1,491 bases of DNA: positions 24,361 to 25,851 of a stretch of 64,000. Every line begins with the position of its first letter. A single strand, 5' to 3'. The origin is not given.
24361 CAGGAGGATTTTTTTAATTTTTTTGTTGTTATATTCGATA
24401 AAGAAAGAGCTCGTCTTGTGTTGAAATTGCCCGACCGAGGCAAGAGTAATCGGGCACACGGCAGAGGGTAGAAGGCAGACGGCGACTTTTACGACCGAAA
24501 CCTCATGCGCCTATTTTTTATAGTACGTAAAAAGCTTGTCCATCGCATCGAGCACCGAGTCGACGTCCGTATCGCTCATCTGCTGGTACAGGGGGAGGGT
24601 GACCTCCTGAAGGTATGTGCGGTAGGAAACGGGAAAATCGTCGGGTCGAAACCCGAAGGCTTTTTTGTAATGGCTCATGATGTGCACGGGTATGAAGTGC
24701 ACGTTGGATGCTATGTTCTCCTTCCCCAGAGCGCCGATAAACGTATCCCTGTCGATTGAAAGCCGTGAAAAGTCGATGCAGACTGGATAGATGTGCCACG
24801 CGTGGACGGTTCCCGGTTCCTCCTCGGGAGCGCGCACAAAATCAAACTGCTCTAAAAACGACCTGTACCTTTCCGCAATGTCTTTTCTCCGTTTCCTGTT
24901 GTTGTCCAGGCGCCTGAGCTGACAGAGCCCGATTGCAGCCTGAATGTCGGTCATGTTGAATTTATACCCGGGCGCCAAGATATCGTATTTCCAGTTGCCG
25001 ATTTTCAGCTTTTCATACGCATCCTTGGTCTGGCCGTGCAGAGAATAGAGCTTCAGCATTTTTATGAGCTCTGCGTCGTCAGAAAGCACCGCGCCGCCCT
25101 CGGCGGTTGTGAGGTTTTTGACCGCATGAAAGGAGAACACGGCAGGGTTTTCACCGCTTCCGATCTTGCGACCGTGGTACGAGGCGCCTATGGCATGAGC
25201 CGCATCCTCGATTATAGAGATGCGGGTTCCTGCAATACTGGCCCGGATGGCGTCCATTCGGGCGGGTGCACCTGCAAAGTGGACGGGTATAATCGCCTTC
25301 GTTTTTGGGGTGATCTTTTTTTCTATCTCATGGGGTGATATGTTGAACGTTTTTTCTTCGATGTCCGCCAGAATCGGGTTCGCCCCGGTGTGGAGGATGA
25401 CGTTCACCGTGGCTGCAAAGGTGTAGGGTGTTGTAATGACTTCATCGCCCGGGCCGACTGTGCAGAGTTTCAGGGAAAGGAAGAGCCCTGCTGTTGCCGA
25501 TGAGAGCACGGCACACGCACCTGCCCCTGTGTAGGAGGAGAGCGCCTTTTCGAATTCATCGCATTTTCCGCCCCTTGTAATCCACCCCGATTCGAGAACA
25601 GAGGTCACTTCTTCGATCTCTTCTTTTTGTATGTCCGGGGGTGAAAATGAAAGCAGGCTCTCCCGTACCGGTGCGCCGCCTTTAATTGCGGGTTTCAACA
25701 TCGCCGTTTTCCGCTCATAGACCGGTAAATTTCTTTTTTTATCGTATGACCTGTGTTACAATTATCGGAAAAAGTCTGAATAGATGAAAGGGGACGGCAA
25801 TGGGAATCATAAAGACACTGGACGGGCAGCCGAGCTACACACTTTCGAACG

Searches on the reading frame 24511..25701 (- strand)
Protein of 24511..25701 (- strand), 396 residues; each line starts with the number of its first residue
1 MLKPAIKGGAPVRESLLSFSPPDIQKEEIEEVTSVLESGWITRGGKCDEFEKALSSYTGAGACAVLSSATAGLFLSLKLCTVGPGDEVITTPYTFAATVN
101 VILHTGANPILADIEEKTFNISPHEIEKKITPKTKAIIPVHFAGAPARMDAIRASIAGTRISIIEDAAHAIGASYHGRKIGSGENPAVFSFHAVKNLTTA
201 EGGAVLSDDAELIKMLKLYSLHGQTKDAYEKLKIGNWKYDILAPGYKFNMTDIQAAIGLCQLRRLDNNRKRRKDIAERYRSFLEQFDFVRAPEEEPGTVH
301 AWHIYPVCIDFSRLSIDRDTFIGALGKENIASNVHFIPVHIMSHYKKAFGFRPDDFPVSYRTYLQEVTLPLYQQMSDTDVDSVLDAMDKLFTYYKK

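Call 63: search_protein_families(library=pfam, proteins=[window:24511-25701:-], max_evalue=0.00001)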
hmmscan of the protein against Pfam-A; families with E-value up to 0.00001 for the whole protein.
window:24511-25701:- (396 aa): 1 family
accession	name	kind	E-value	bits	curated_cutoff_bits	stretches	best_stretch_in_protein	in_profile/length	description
PF01041.23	DegT_DnrJ_EryC1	-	2.7e-118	395.7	19.8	1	23-387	2-359/360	DegT/DnrJ/EryC1/StrS aminotransferase family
